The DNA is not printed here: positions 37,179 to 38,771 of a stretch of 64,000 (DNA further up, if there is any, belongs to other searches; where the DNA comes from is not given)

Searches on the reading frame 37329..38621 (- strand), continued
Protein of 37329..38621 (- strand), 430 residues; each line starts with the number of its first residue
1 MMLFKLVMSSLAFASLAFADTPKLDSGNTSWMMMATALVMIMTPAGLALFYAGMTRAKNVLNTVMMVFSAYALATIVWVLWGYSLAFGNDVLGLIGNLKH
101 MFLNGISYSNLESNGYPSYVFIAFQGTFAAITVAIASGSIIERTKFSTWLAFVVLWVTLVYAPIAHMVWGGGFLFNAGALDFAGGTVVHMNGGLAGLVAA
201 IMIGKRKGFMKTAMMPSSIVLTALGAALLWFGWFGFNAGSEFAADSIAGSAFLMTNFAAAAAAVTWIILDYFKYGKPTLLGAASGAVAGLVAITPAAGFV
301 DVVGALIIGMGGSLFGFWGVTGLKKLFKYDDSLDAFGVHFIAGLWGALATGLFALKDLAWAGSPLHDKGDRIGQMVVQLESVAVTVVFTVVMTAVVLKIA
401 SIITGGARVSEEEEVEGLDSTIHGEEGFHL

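Call 63: list_cluster_members(proteins=[P0241, P0242, P0243, P0244, P0245, P0246, P0247, P0248, P0250, P0253])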
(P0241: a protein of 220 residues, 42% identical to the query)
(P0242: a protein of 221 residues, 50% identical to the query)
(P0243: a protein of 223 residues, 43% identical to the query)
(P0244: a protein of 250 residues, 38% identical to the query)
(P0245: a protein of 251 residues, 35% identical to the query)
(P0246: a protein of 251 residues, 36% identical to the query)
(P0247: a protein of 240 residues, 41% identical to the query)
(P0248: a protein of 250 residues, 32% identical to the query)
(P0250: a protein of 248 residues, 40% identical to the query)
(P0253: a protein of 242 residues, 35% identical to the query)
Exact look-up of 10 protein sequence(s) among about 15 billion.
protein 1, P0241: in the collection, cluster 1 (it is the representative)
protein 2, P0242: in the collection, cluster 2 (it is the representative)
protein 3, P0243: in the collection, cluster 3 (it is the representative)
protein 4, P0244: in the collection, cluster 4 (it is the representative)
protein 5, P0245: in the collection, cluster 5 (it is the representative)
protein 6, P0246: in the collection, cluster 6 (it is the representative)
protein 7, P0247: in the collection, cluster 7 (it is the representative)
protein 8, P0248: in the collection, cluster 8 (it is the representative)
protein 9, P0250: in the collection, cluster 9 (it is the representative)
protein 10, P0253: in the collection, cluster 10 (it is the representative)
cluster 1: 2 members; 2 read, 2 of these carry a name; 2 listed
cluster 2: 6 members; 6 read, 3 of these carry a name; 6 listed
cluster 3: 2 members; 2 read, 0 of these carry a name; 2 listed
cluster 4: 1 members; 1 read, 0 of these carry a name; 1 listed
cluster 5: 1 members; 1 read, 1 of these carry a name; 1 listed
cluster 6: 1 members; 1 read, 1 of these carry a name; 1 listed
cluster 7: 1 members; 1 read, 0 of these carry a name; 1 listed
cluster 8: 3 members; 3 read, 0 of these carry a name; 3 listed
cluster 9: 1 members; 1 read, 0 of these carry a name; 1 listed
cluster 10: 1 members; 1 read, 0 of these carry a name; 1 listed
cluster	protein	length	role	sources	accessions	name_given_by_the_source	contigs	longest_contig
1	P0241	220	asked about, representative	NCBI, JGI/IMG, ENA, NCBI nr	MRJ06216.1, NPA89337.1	MAG: Fis family transcriptional regulator [Epsilonproteobacteria bacterium] | DNA-binding NtrC family response regulator | Fis family transcriptional regulator [Campylobacterota bacterium]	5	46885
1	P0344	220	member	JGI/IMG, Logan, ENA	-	DNA-binding NtrC family response regulator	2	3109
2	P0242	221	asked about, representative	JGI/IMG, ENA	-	DNA-binding NtrC family response regulator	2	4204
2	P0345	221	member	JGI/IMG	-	DNA-binding NtrC family response regulator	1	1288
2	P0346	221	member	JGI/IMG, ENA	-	DNA-binding NtrC family response regulator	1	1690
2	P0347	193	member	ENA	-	-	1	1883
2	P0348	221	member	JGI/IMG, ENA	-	-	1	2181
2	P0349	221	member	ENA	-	-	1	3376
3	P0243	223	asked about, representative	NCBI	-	-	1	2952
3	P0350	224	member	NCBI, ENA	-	-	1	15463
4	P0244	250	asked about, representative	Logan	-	-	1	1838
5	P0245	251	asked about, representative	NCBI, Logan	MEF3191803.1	MAG: sigma 54-interacting transcriptional regulator [Campylobacterales bacterium]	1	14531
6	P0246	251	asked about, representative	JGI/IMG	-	DNA-binding NtrC family response regulator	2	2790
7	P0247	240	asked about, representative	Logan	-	-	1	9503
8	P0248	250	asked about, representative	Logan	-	-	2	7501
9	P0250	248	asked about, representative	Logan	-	-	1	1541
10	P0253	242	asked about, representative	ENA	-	-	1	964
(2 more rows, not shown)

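Call 70: search_protein_families(library=pfam, proteins=[L082:12201-12863:+, L082:12856-13488:+, L209:10001-10663:+, L209:10656-11309:+, L082:11346-12176:+], max_evalue=1)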
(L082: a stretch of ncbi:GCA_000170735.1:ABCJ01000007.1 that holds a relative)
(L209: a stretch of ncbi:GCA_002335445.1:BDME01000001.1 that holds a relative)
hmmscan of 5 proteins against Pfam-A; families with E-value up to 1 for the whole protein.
L082:12201-12863:+ (220 aa): 14 families
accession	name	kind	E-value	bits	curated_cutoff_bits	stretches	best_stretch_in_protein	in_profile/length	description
PF14532.12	Sigma54_activ_2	-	2.8e-06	28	25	1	3-46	1-44/138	Sigma-54 interaction domain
PF00158.32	Sigma54_activat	-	0.00034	20.8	20.2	1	3-43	2-42/168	Sigma-54 interaction domain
PF20720.3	nSTAND3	-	0.01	16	27.2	1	25-48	19-42/155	Novel STAND NTPase 3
PF13191.12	AAA_16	-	0.018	16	32.6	1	6-44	6-45/167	AAA ATPase domain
PF02367.23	TsaE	-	0.025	15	26.6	1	12-44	7-42/128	Threonylcarbamoyl adenosine biosynthesis protein TsaE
PF18024.7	HTH_50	-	0.038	14.1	27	1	173-217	2-46/50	Helix-turn-helix domain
PF03969.22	AFG1_ATPase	-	0.042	13.3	27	1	24-39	62-77/361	AFG1-like ATPase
PF13401.12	AAA_22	-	0.072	13.8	27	1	24-43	6-25/130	AAA domain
PF02954.25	HTH_8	-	0.082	13.1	22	1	201-218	25-42/42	Bacterial regulatory protein, Fis family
PF00004.35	AAA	-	0.12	13.3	21.2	1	26-45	1-20/131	ATPase family associated with various cellular activities (AAA)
PF24883.2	NPHP3_N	-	0.13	12.9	24.8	0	27-44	26-43/164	Nephrocystin 3, N-terminal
PF07453.19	NUMOD1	-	0.33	11.7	22.8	0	191-213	13-35/37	NUMOD1 domain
PF00910.28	RNA_helicase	-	0.37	11.7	21.5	0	26-46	1-21/105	RNA helicase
PF04851.21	ResIII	-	0.48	10.8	22.5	0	10-41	10-41/164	Type III restriction enzyme, res subunit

L082:12856-13488:+ (210 aa): 1 family
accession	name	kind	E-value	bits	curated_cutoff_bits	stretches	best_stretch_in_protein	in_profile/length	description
PF00989.32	PAS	-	0.034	14.6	22.6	1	5-33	6-34/113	PAS fold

L209:10001-10663:+ (220 aa): 23 families
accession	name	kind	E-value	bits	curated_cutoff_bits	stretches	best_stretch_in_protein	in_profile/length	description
PF14532.12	Sigma54_activ_2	-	0.00012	22.7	25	1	4-46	2-44/138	Sigma-54 interaction domain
PF24389.1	ORC-CDC6-like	-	0.00026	20.3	27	1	25-49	34-58/571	ORC-CDC6-like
PF00158.32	Sigma54_activat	-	0.00046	20.3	20.2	1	4-45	3-44/168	Sigma-54 interaction domain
PF13191.12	AAA_16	-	0.00055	20.9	32.6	1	11-47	11-48/167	AAA ATPase domain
PF18024.7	HTH_50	-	0.0038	17.3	27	1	172-217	1-46/50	Helix-turn-helix domain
PF13173.12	AAA_14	-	0.0039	17.6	27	1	26-66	5-40/129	AAA domain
PF00910.28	RNA_helicase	-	0.0041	18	21.5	1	26-48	1-23/105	RNA helicase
PF01637.24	ATPase_2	-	0.0052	17.1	33.2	1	10-123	6-108/225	ATPase domain predominantly from Archaea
PF20720.3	nSTAND3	-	0.006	16.7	27.2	1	25-54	19-48/155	Novel STAND NTPase 3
PF00004.35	AAA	-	0.0063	17.4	21.2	1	26-52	1-27/131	ATPase family associated with various cellular activities (AAA)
PF13401.12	AAA_22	-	0.0066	17.2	27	1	25-45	7-27/130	AAA domain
PF02954.25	HTH_8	-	0.015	15.4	22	1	199-217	23-41/42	Bacterial regulatory protein, Fis family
PF13479.12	AAA_24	-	0.016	15.5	27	1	23-49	2-27/195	AAA domain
PF05729.18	NACHT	-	0.03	14.6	26.7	1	26-44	3-21/167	NACHT domain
PF02367.23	TsaE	-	0.032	14.6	26.6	1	13-49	12-47/128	Threonylcarbamoyl adenosine biosynthesis protein TsaE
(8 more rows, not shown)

L209:10656-11309:+ (217 aa): 0 families

L082:11346-12176:+ (276 aa): 1 family
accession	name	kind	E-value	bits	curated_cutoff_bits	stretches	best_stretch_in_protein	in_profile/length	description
PF00730.31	HhH-GPD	-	0.13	13.1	26.2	1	38-137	18-91/108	HhH-GPD superfamily base excision DNA repair protein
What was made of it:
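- Y has HTH_8 (call 70). Y carries the Fis-type HTH of NtrC, whose classical box is also a 17-bp TGC...GCA dyad (call 70; the box is own knowledge).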

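Call 71: find_encoding_contigs(protein=P0245, flank=6000, max_places=2)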
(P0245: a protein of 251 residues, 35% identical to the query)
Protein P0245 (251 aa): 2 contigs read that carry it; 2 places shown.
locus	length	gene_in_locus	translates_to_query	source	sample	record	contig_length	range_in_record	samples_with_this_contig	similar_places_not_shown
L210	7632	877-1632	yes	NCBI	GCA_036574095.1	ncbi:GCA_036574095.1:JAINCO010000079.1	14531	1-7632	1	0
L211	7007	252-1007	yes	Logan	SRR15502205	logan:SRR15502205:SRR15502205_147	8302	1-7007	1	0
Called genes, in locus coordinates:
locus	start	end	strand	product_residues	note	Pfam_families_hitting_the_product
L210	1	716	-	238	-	PF03573:OprD (weak)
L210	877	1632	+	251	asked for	-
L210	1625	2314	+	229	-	-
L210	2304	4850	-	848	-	PF08335:GlnD_UR_UTase, PF01966:HD (weak)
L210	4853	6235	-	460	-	PF14691:Fer4_20, PF00070:Pyr_redox (faint), PF01266:DAO (weak), PF01494:FAD_binding_3 (weak), PF07992:Pyr_redox_2, PF12831:FAD_oxidored, PF13450:NAD_binding_8, PF13738:Pyr_redox_3, +1 more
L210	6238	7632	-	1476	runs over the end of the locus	PF00310:GATase_2, PF04898:Glu_syn_central, PF01645:Glu_synthase, PF01493:GXGXG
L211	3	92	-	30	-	?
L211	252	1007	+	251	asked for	-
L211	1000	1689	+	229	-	-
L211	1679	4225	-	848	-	PF08335:GlnD_UR_UTase, PF01966:HD (weak)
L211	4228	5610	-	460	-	PF14691:Fer4_20, PF00070:Pyr_redox (faint), PF01266:DAO (weak), PF01494:FAD_binding_3 (weak), PF07992:Pyr_redox_2, PF12831:FAD_oxidored, PF13450:NAD_binding_8, PF13738:Pyr_redox_3, +1 more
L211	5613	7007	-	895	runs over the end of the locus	?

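Call 75: search_solved_structures(query=A2, max_evalue=0.01, show_alignments=2)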
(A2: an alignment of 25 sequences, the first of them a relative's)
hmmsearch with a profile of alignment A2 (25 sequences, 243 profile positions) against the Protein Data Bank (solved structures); distinct sequences matched with E-value up to 0.01: 49.
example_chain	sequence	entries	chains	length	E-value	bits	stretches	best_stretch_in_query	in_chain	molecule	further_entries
4l4u_A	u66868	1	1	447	6.3e-14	55.4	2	97-242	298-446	Transcriptional regulator (NtrC family)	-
3m0e_A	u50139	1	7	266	9.7e-13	51.5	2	96-143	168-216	Transcriptional regulator (NtrC family)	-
1ny6_A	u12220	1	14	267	9.8e-13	51.5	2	96-143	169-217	transcriptional regulator (NtrC family)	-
4ly6_A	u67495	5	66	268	9.9e-13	51.5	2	96-143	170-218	Transcriptional regulator (NtrC family)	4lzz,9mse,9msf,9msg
1ny5_A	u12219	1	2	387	2.7e-12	50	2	97-142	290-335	transcriptional regulator (NtrC family)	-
1ojl_A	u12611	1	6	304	1.4e-10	44.4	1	99-238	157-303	TRANSCRIPTIONAL REGULATORY PROTEIN ZRAR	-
8p53_C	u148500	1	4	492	1.7e-09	40.8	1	4-46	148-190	Transcriptional regulator FleQ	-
5exx_A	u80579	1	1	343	2.1e-09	40.5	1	4-46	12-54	Transcriptional regulator FleQ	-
3dzd_A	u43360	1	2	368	2.4e-09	40.4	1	96-146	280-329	Transcriptional regulator (NtrC family)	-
7v2b_A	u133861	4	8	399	2.5e-09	40.3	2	7-50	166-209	VpsR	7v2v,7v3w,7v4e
6jdi_A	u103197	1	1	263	1.3e-08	37.9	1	4-46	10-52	Nitrogen assimilation regulatory protein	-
7ejw_C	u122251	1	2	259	2.2e-08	37.2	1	4-46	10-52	Transcriptional regulator FleQ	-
5exp_A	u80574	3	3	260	2.2e-08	37.2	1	4-46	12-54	Transcriptional regulator FleQ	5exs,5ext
6jdl_A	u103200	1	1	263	2.2e-08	37.2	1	4-46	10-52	Nitrogen assimilation regulatory protein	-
6j7e_A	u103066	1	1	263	2.3e-08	37.2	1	4-46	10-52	Nitrogen assimilation regulatory protein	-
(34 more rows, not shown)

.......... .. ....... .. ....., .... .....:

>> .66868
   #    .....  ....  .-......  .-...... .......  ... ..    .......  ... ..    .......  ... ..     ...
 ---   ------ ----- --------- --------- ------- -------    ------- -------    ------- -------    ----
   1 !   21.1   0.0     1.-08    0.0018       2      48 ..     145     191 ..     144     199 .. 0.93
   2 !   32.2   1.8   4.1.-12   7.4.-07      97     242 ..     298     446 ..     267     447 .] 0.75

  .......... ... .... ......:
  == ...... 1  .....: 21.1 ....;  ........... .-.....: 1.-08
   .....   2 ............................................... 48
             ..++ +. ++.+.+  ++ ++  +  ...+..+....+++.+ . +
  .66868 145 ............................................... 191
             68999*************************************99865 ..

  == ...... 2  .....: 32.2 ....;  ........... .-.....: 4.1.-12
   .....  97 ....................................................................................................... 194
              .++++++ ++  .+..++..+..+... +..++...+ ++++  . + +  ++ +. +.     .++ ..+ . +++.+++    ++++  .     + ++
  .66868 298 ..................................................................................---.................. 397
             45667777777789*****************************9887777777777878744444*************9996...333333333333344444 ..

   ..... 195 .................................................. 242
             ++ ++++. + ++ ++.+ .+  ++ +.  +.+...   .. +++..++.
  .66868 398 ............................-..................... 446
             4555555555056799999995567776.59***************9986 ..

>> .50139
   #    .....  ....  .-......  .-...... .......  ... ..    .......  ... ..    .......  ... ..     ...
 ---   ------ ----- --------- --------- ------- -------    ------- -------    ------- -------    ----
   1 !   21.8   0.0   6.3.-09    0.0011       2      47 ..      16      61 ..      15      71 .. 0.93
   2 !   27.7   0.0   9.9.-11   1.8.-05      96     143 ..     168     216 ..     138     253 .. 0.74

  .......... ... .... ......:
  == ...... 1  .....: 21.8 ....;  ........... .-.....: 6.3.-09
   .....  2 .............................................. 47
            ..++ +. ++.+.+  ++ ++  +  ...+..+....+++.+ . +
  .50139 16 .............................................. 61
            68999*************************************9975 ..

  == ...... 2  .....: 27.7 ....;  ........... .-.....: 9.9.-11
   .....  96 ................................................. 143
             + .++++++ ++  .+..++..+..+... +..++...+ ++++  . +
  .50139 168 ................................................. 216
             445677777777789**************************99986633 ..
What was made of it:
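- Closest known: NtrC. Same: The candidate binding protein has the same Fis-type HTH and the remains of the same AAA domain (calls 70, 75).
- Y matches Aquifex NtrC1 in two blocks, with about 58 residues of the AAA core missing (call 75).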

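Call 80: search_protein_families(library=ncbifam, proteins=[window:37329-38621:-, L210:2304-4850:-], max_evalue=0.00001)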
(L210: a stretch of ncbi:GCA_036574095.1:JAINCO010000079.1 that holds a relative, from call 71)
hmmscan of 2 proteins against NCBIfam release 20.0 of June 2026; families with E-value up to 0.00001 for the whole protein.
window:37329-38621:- (430 aa): 3 families
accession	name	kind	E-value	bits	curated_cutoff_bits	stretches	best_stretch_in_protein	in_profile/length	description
TIGR00836.1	amt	subfamily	7.1e-133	443.4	343.3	1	28-427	1-405/406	ammonium transporter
NF007947.0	PRK10666.1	equivalog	7.2e-126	420.5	657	1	7-428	9-426/428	ammonium transporter AmtB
TIGR03644.1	marine_trans_1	hypoth_equivalog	1.1e-59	202.3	514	1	28-424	4-397/404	probable ammonium transporter, marine subtype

L210:2304-4850:- (848 aa): 9 families
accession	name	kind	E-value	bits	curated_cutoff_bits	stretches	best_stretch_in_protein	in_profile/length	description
TIGR01693.1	UTase_glnD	equivalog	3.7e-126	422.5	519.4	2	52-630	19-604/850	[protein-PII] uridylyltransferase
NF003467.0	PRK05092.1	equivalog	8.1e-122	407.8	959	1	22-631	47-678/940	[protein-PII] uridylyltransferase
NF002837.0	PRK03059.1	equivalog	8.8e-95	318.5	1010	1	85-667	62-652/857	[protein-PII] uridylyltransferase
NF003448.0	PRK05007.1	equivalog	4e-89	299.6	1255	3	24-330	27-328/884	bifunctional uridylyltransferase/uridylyl-removing protein GlnD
NF001366.0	PRK00275.1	equivalog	6e-85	285.9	1299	2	25-330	26-327/895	[protein-PII] uridylyltransferase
NF002487.0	PRK01759.1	equivalog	1.6e-82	278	890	1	81-667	60-660/862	bifunctional uridylyltransferase/uridylyl-removing protein GlnD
NF002895.0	PRK03381.1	equivalog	1.3e-70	238.5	631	2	426-624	387-576/782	[protein-PII] uridylyltransferase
NF003347.0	PRK04374.1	equivalog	8.3e-57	193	1567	2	83-329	70-319/869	[protein-PII] uridylyltransferase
NF001265.0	PRK00227.1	equivalog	2.7e-31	108.5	799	2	86-299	28-226/693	[protein-PII] uridylyltransferase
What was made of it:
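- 37329..38621 (-): amtB (430 aa), overlapping glnK by 14 nt. NCBIfam amt, above the subfamily cut-off (call 80).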

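Call 84: find_encoding_contigs(protein=P0241, flank=7000, max_places=2)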
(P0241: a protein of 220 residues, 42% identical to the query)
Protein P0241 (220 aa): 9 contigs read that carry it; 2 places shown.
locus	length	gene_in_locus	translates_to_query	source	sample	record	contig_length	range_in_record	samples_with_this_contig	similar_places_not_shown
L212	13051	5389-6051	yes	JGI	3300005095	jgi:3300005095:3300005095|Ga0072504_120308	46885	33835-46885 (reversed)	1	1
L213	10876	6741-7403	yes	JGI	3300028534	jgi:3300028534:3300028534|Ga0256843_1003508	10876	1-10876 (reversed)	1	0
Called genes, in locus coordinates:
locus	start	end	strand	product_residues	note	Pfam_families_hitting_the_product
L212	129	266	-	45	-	-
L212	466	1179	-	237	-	PF00977:His_biosynth, PF01884:PcrB (faint), PF01207:Dus (faint), PF00290:Trp_syntA (faint), PF02581:TMP-TENI (faint)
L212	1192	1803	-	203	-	PF00117:GATase, PF01174:SNO (weak), PF07685:GATase_3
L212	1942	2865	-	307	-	PF01435:Peptidase_M48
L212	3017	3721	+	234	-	PF00119:ATP-synt_A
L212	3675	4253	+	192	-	PF02581:TMP-TENI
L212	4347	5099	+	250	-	PF09674:DUF2400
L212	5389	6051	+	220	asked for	-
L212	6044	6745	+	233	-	-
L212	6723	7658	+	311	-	PF00929:RNase_T, PF20600:ExoX-like_C (weak)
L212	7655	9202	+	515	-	PF07690:MFS_1 (faint), PF03092:BT1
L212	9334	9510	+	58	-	-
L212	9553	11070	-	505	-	-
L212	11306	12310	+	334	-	PF04321:RmlD_sub_bind, PF01073:3Beta_HSD, PF01370:Epimerase, PF02719:Polysacc_synt_2 (faint), PF07993:NAD_binding_4 (weak), PF16363:GDP_Man_Dehyd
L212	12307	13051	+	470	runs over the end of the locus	PF00294:PfkB, PF01467:CTP_transf_like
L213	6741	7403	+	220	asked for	-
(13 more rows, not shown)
